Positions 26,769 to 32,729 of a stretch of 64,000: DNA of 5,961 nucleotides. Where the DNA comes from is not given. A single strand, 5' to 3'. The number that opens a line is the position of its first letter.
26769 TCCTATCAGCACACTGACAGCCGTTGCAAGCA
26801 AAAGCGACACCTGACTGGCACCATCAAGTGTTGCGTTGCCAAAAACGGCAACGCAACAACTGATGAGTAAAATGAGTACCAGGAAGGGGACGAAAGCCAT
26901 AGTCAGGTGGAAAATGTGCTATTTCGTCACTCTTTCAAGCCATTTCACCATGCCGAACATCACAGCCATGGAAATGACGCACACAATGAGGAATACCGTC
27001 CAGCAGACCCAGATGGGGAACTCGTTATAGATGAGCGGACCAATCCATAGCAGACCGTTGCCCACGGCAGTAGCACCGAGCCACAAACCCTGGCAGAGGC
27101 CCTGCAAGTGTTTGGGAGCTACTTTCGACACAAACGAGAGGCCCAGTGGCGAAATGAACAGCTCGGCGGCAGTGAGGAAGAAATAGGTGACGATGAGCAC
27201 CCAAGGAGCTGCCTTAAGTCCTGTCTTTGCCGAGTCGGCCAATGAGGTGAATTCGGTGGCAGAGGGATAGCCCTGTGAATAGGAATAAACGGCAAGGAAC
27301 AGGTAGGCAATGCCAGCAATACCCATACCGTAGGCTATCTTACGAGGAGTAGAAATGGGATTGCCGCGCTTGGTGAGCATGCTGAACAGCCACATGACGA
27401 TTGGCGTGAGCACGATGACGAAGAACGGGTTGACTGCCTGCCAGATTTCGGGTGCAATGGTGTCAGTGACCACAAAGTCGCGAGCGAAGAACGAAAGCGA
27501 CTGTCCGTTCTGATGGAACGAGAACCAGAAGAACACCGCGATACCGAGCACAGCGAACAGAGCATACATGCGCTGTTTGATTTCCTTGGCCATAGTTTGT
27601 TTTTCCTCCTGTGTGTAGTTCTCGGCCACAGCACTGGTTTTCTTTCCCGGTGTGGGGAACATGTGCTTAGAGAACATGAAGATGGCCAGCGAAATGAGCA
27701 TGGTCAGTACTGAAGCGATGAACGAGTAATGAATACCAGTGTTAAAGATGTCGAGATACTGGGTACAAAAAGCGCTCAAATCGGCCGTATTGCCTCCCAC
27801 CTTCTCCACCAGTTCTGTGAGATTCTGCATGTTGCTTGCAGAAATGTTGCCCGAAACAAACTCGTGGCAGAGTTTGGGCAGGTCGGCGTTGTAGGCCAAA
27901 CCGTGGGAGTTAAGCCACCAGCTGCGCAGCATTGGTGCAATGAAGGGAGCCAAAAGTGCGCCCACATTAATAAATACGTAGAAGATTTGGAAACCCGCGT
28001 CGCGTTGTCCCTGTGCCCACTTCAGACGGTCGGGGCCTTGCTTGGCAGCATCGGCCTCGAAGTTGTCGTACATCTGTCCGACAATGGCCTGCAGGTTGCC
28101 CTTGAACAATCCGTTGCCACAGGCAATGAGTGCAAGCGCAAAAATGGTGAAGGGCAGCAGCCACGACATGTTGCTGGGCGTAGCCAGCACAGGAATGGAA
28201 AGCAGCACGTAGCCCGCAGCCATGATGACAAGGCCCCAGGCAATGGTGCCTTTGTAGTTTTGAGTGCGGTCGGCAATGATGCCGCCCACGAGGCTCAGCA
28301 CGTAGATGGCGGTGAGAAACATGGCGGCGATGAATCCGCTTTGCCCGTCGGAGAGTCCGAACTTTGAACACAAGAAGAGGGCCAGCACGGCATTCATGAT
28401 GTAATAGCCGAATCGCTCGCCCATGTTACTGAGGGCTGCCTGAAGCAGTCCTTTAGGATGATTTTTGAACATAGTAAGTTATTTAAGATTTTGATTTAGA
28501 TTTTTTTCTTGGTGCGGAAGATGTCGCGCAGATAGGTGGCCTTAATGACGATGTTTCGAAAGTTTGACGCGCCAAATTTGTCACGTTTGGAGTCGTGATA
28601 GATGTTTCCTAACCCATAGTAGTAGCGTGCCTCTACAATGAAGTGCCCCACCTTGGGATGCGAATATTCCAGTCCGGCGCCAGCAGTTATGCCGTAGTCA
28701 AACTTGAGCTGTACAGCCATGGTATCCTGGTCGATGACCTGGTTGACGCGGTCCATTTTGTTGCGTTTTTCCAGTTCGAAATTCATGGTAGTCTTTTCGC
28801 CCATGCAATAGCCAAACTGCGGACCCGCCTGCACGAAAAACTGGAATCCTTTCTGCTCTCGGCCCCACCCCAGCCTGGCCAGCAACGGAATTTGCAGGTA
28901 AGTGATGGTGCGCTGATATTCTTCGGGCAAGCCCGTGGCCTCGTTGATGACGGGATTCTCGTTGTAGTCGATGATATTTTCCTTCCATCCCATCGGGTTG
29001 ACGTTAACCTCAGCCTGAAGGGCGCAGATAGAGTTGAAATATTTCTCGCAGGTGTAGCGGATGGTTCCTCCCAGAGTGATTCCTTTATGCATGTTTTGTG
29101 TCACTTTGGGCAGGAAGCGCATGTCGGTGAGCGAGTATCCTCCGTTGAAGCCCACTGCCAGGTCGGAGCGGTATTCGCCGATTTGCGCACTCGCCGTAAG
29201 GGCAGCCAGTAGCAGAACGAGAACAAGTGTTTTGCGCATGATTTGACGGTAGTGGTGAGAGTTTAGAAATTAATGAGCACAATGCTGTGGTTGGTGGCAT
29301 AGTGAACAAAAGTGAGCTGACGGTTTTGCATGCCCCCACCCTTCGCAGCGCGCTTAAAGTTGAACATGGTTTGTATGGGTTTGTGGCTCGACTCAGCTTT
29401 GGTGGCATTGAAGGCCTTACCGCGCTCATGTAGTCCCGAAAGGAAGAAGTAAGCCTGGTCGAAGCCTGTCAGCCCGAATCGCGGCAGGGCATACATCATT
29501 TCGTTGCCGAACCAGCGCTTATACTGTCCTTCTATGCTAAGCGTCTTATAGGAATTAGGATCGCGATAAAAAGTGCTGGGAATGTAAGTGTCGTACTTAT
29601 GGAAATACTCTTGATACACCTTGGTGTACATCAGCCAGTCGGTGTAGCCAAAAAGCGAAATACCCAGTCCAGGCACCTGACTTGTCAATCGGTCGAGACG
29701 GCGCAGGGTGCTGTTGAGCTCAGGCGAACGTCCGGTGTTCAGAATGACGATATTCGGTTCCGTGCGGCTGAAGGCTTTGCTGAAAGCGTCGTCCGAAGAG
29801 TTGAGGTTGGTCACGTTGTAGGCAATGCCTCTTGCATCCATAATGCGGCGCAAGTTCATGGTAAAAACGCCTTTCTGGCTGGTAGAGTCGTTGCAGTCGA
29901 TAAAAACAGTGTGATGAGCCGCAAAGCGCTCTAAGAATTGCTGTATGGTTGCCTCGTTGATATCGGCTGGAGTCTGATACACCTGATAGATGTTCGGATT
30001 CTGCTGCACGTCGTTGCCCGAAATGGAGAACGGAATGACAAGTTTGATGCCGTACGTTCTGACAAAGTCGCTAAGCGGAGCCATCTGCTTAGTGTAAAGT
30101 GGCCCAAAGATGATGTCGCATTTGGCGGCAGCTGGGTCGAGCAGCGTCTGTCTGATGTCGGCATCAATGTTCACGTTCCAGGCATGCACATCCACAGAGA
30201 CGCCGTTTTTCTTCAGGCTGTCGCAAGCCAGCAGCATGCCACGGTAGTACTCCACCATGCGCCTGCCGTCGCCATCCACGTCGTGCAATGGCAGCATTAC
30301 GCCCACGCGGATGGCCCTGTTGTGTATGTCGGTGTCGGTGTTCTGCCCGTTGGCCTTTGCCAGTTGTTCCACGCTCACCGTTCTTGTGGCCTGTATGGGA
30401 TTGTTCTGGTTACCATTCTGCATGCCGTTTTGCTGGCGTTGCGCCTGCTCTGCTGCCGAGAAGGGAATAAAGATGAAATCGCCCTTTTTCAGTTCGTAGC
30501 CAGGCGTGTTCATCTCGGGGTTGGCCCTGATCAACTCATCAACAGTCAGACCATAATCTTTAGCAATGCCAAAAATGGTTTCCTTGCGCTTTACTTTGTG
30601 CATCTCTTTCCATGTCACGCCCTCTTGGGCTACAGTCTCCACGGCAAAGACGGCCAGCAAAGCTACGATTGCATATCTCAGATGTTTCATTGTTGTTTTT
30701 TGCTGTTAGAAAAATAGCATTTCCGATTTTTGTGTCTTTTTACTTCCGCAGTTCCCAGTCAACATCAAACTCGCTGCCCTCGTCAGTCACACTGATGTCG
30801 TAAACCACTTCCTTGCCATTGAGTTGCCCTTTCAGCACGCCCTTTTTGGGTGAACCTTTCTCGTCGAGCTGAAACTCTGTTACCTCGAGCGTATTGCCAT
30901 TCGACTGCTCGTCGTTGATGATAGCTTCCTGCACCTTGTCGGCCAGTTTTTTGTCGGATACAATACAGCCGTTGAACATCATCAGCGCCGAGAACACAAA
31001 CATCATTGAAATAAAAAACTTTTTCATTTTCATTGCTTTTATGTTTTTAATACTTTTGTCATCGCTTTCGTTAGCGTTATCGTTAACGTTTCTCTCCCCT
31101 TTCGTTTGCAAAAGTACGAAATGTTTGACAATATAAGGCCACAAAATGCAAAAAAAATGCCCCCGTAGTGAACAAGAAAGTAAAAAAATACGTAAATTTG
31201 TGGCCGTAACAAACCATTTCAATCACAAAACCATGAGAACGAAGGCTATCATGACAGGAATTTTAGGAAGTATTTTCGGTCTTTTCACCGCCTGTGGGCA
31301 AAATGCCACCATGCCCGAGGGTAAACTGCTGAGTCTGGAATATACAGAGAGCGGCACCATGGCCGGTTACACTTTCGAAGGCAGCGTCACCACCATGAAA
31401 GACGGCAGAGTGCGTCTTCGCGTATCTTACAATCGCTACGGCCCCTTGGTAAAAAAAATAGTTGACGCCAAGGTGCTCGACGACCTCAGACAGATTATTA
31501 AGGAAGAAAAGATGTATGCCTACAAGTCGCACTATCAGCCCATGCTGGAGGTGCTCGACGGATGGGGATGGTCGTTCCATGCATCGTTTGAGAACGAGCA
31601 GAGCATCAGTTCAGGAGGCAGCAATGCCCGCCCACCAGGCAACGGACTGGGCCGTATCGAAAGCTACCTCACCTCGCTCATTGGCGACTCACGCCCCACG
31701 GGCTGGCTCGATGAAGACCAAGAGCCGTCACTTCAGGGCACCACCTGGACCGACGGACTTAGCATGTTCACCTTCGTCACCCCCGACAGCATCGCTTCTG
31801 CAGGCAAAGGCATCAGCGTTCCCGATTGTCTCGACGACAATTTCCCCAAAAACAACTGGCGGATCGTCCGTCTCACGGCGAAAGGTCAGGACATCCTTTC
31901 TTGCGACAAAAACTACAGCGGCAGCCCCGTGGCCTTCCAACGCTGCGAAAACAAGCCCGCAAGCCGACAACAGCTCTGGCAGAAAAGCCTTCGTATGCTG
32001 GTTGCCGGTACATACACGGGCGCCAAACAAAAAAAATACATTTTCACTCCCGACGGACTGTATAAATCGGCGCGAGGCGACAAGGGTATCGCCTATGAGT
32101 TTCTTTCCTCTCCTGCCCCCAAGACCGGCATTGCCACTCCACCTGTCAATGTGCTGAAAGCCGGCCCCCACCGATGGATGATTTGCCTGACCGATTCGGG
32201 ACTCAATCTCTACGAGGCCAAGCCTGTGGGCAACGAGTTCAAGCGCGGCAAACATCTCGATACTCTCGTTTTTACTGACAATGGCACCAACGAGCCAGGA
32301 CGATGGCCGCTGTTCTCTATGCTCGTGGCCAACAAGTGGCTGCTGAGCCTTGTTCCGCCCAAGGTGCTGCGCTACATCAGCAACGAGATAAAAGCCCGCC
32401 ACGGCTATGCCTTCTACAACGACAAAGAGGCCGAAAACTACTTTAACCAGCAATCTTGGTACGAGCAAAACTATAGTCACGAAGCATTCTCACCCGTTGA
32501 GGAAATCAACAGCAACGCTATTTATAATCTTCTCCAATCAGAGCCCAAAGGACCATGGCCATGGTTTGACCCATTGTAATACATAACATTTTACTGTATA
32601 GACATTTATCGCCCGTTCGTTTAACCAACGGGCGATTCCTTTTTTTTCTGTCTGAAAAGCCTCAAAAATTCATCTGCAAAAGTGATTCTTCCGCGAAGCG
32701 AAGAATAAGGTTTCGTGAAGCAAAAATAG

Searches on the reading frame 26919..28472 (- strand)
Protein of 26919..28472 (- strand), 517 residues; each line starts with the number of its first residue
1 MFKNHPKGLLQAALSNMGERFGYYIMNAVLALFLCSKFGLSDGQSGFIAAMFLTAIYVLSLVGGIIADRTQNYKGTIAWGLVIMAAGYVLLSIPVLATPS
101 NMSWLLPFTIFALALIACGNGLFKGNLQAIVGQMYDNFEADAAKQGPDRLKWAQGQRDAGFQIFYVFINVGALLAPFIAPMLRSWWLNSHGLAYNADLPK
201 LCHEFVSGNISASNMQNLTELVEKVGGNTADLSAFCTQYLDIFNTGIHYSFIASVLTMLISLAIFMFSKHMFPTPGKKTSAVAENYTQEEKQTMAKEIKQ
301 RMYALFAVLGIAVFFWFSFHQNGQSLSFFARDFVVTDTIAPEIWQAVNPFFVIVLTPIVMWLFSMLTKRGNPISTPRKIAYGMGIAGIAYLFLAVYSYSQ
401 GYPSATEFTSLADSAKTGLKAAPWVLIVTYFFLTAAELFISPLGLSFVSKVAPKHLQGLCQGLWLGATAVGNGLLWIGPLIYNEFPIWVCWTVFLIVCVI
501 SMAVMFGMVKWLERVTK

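Call 7: search_protein_families(library=pfam, proteins=[window:26919-28472:-], max_evalue=0.001)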
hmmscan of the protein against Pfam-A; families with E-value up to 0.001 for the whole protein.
window:26919-28472:- (517 aa): 2 families
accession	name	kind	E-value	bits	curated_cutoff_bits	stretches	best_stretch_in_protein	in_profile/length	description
PF00854.27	PTR2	-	2.7e-48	165.3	27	2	289-474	188-371/392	POT family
PF07690.21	MFS_1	-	8.2e-13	48.4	33.4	1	14-185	3-147/347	Major Facilitator Superfamily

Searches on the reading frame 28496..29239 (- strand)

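Call 7: search_protein_families(library=pfam, proteins=[window:28496-29239:-], max_evalue=0.001)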
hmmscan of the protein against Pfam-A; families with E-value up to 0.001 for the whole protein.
window:28496-29239:- (247 aa): 2 families
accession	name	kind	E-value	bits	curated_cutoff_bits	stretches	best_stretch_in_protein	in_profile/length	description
PF13568.12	OMP_b-brl_2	-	5.7e-34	118.1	27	1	18-214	2-174/175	Outer membrane protein beta-barrel domain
PF13505.12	OMP_b-brl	-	1.1e-06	29.4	28.7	1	7-213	2-155/175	Outer membrane protein beta-barrel domain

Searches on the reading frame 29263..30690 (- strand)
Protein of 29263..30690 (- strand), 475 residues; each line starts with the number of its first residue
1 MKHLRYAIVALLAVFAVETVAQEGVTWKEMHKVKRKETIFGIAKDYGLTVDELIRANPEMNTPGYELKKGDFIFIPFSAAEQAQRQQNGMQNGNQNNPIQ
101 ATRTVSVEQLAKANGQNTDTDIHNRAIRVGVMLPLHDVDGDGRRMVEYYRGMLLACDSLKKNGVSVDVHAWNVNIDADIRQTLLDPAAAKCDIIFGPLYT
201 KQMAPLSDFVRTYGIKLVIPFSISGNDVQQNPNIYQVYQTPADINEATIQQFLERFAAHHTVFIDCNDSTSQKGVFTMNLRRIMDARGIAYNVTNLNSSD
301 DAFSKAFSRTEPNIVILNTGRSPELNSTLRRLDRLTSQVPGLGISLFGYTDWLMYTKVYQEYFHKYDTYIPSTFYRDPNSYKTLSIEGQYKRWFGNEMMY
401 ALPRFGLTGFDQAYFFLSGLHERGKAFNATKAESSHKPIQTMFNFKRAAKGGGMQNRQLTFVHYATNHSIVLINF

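Call 7: search_protein_families(library=pfam, proteins=[window:29263-30690:-], max_evalue=0.001)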
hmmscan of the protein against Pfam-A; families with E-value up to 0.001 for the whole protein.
window:29263-30690:- (475 aa): 2 families
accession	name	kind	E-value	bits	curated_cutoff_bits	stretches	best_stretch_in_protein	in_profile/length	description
PF01476.26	LysM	-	4.8e-10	39.7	20.9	1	31-76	1-43/43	LysM domain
PF13458.12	Peripla_BP_6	-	0.00091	19.4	31.7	0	188-424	67-297/343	Periplasmic binding protein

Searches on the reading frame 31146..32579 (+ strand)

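Call 4: search_protein_families(library=pfam, proteins=[window:31146-32579:+], max_evalue=0.01)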
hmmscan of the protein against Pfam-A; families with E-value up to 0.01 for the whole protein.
window:31146-32579:+ (477 aa): 1 family
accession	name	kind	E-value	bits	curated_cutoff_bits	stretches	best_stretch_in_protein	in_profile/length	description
PF13308.11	YARHG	-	2.1e-09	37.6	27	1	404-446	22-63/85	YARHG domain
